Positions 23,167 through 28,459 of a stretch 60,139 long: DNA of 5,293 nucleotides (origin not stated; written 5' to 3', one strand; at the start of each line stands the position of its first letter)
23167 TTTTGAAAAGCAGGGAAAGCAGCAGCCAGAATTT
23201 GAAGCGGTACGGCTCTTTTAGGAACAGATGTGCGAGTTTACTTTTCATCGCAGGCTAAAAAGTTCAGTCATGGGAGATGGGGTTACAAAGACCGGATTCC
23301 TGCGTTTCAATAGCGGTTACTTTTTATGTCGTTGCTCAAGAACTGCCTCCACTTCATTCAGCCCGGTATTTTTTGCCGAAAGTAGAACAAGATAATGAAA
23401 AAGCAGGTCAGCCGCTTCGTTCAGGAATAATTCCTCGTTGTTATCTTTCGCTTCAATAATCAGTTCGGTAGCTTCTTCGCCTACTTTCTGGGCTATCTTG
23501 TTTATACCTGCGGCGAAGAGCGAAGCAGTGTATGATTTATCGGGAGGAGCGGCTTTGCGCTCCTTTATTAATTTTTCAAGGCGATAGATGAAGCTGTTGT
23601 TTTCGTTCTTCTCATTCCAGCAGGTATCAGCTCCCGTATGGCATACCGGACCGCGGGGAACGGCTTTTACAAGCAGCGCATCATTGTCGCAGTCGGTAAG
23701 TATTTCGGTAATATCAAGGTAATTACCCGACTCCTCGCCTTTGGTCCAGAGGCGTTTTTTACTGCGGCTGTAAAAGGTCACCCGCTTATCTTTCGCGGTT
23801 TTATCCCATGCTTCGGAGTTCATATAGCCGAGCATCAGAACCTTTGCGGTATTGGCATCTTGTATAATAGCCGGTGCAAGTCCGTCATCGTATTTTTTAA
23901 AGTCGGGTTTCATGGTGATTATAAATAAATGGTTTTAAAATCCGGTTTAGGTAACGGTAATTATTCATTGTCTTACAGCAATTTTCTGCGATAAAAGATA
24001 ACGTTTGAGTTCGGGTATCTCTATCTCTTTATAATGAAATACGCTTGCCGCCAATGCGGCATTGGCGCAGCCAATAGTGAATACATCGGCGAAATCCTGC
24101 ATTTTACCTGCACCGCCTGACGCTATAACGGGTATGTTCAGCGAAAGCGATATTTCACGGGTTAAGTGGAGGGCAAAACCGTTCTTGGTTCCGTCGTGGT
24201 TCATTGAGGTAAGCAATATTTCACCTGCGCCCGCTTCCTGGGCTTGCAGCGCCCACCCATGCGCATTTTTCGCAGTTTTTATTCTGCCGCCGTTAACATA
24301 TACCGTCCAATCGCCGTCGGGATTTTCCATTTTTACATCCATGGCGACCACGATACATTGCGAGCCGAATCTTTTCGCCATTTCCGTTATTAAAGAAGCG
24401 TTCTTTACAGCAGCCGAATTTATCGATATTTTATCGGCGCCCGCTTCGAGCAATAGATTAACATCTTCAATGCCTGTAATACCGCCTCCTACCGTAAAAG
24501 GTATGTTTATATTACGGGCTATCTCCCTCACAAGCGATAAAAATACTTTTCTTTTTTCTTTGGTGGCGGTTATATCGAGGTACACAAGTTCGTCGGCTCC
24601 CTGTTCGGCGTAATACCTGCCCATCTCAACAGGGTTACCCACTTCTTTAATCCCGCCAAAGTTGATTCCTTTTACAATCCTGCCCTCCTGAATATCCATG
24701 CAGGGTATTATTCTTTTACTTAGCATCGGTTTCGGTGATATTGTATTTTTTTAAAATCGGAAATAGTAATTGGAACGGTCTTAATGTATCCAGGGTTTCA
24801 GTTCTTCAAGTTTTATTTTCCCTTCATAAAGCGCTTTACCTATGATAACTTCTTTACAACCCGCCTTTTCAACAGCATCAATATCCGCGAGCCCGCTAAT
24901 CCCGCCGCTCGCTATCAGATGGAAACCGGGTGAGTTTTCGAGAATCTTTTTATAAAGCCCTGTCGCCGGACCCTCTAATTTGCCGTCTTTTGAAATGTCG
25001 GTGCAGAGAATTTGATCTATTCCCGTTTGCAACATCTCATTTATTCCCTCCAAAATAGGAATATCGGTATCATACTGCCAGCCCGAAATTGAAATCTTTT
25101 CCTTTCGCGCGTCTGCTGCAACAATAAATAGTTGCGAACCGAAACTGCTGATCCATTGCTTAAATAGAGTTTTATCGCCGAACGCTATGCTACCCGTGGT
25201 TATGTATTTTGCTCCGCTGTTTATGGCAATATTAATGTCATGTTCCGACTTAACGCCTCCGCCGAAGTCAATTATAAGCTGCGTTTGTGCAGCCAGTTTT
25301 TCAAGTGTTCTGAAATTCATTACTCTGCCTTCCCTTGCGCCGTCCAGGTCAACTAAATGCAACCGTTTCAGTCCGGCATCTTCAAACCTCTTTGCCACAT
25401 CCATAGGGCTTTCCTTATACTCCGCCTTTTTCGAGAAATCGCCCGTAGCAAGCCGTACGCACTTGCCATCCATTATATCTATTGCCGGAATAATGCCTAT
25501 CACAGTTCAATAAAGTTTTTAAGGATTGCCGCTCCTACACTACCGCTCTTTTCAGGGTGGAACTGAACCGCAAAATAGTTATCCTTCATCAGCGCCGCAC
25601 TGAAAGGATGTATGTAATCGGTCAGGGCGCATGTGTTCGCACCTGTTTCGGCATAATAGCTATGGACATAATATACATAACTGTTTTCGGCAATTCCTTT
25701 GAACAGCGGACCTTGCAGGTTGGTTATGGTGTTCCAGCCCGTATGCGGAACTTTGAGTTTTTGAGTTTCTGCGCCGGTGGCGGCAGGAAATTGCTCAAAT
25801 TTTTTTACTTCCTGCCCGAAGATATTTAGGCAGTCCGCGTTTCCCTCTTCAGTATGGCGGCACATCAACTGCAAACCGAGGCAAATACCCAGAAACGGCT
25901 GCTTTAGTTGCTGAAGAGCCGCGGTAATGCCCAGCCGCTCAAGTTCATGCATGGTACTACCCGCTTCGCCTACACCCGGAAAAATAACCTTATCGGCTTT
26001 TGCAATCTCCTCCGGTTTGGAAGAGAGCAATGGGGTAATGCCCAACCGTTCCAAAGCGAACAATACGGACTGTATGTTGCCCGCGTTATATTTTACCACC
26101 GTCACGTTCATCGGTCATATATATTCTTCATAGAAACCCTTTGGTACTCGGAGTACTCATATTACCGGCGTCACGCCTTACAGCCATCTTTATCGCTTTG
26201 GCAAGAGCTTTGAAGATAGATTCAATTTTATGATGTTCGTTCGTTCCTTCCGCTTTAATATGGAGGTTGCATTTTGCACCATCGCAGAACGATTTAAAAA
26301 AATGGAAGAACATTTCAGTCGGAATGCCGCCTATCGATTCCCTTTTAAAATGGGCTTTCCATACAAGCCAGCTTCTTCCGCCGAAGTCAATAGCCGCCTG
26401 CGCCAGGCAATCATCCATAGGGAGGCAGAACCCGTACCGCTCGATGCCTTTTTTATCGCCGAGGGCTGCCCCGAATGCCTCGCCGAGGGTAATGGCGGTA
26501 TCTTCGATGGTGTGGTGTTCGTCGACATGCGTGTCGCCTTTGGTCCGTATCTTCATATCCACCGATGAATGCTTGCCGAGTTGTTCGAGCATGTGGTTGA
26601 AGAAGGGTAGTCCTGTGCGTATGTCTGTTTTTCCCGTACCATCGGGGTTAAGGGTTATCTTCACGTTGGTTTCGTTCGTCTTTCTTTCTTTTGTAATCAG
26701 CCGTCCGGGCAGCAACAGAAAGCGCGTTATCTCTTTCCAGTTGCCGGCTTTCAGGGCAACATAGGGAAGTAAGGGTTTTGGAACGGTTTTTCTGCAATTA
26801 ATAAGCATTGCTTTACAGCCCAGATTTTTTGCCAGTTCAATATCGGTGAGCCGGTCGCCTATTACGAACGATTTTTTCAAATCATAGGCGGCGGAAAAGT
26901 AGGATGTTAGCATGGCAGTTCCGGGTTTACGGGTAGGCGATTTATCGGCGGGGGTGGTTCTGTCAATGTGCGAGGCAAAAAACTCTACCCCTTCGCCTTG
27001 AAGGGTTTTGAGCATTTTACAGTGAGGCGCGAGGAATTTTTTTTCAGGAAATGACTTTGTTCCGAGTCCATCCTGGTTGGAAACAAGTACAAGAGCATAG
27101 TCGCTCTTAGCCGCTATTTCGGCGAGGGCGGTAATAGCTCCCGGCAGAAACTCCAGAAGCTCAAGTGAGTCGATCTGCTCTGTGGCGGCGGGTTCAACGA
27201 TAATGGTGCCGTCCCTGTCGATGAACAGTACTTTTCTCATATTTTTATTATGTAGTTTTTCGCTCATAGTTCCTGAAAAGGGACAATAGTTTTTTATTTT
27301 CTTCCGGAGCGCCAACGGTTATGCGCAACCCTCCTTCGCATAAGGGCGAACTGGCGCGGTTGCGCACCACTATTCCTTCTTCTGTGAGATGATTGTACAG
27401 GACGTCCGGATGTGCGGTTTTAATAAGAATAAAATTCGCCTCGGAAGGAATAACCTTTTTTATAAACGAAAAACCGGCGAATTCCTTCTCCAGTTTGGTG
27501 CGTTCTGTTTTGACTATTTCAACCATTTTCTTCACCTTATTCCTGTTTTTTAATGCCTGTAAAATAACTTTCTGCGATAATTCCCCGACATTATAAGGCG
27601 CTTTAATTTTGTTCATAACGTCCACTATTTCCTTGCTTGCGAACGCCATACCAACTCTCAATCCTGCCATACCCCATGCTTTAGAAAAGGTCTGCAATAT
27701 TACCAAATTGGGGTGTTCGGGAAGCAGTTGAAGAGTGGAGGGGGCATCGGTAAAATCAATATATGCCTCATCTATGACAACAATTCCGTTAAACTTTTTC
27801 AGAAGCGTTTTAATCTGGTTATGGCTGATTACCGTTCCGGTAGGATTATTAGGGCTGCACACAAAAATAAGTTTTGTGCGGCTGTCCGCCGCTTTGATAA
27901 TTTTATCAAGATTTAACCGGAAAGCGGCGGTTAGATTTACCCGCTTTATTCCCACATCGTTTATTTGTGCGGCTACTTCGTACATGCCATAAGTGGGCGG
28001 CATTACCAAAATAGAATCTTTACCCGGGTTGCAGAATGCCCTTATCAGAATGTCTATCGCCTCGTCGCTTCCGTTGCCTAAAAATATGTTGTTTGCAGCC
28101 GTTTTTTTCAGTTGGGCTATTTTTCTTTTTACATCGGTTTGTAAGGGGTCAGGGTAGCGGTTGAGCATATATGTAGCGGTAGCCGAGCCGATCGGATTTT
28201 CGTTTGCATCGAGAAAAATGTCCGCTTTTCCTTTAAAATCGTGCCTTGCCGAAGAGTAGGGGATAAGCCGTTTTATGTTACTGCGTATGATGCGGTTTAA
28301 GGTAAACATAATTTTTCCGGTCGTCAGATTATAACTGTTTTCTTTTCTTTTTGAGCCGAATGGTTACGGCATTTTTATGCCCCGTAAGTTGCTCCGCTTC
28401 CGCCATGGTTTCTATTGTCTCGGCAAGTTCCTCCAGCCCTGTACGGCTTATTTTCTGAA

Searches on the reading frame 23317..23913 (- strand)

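Call 86: search_protein_families(library=pfam, proteins=[window:23317-23913:-], max_evalue=0.00001)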
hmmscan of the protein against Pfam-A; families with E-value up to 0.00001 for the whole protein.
window:23317-23913:- (198 aa): 2 families
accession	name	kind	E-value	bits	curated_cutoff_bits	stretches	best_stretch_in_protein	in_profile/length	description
PF01502.23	PRA-CH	-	2.4e-31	107.8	27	1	27-99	1-73/74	Phosphoribosyl-AMP cyclohydrolase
PF01503.22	PRA-PH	-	3.1e-19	69.6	21.3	1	110-196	2-86/86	Phosphoribosyl-ATP pyrophosphohydrolase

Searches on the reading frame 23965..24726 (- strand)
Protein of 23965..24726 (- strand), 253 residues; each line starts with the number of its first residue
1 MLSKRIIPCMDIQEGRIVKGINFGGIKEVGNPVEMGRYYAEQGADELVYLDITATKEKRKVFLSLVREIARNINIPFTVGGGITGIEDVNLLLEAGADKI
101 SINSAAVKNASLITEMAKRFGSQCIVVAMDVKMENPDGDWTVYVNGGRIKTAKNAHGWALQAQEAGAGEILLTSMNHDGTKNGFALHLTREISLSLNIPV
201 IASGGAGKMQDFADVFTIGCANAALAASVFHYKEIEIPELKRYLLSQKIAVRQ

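Call 86: search_protein_families(library=pfam, proteins=[window:23965-24726:-], max_evalue=0.00001)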
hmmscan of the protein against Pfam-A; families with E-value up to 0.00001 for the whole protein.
window:23965-24726:- (253 aa): 4 families
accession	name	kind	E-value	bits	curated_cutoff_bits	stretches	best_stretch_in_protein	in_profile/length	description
PF00977.27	His_biosynth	-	5e-77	258.8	23.6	1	5-235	1-227/228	Histidine biosynthesis protein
PF02581.23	TMP-TENI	-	1.1e-08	35.1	27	0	41-105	113-179/180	Thiamine monophosphate synthase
PF03060.21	NMO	-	1.6e-07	31.5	28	0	186-247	182-243/331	Nitronate monooxygenase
PF05690.20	ThiG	-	4.2e-06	26.7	23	0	65-121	166-221/247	Thiazole biosynthesis protein ThiG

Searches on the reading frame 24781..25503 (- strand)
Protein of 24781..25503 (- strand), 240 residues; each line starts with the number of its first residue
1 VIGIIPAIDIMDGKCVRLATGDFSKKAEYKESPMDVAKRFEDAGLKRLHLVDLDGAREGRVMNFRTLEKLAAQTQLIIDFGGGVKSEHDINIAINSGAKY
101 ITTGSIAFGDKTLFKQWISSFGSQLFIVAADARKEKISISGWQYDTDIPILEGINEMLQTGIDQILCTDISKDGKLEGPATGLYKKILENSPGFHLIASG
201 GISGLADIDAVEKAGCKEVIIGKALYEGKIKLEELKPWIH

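Call 86: search_protein_families(library=pfam, proteins=[window:24781-25503:-], max_evalue=0.00001)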
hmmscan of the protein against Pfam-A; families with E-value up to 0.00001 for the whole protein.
window:24781-25503:- (240 aa): 1 family
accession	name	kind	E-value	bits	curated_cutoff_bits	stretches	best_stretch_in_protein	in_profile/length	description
PF00977.27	His_biosynth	-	3.9e-68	229.7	23.6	1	4-230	2-227/228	Histidine biosynthesis protein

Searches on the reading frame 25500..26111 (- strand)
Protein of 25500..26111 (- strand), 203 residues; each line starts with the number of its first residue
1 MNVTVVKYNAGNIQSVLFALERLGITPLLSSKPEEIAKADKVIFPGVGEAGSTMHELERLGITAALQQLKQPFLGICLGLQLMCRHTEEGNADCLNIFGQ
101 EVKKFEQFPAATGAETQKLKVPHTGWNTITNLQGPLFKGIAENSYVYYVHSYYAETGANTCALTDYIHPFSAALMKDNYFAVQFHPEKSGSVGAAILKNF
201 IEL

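Call 86: search_protein_families(library=pfam, proteins=[window:25500-26111:-], max_evalue=0.00001)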
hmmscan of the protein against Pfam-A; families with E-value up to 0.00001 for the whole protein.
window:25500-26111:- (203 aa): 2 families
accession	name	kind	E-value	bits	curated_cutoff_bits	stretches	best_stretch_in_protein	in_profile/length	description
PF00117.34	GATase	-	1.8e-19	70.6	22.8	1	38-201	42-187/190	Glutamine amidotransferase class-I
PF01174.25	SNO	-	3.8e-06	27.3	27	0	17-191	12-174/188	SNO glutamine amidotransferase family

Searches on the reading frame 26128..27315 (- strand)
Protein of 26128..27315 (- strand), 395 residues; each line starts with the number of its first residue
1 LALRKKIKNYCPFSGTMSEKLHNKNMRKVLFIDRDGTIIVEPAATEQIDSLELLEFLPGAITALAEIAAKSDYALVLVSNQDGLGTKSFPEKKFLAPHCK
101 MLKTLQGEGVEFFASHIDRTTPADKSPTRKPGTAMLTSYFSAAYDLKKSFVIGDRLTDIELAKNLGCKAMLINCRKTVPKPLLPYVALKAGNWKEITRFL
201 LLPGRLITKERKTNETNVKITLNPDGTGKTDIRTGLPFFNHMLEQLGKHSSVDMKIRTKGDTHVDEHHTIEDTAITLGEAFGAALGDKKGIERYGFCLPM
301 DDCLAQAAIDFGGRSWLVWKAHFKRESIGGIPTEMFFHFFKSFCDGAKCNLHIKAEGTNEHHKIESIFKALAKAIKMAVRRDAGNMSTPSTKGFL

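Call 86: search_protein_families(library=pfam, proteins=[window:26128-27315:-], max_evalue=0.00001)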
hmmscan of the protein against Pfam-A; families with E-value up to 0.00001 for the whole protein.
window:26128-27315:- (395 aa): 3 families
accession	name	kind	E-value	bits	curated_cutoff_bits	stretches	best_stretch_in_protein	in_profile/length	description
PF00475.24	IGPD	-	4.3e-61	205.7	27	1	234-375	1-144/144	Imidazoleglycerol-phosphate dehydratase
PF13242.12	Hydrolase_like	-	4.3e-07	30.2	22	1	129-173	3-49/75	HAD-hyrolase-like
PF08645.17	PNK3P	-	6.8e-06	26.3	22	0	28-154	1-125/161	Polynucleotide kinase 3 phosphatase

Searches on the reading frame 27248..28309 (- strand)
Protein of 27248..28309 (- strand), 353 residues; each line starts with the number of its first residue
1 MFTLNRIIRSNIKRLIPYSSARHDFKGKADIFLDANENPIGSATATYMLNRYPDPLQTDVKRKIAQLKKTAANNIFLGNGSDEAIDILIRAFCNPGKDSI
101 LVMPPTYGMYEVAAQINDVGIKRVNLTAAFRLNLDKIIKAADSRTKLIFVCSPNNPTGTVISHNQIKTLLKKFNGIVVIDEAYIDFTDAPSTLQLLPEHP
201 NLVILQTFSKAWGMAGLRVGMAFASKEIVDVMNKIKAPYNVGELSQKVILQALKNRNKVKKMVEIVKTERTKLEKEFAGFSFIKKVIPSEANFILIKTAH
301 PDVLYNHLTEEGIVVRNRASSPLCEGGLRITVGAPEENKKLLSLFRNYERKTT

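Call 86: search_protein_families(library=pfam, proteins=[window:27248-28309:-], max_evalue=0.00001)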
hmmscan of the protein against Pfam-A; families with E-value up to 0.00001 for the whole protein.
window:27248-28309:- (353 aa): 4 families
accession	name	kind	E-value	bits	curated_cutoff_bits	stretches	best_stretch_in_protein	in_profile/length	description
PF00155.27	Aminotran_1_2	-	4.5e-66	223.9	19.7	1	43-342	29-358/361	Aminotransferase class I and II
PF01053.26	Cys_Met_Meta_PP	-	3e-10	39.7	27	1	42-183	39-176/381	Cys/Met metabolism PLP-dependent enzyme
PF04864.19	Alliinase_C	-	5.4e-07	29.3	22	1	70-266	64-250/363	Allinase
PF00266.25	Aminotran_5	-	6.1e-07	29.2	21.5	1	60-182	48-177/371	Aminotransferase class-V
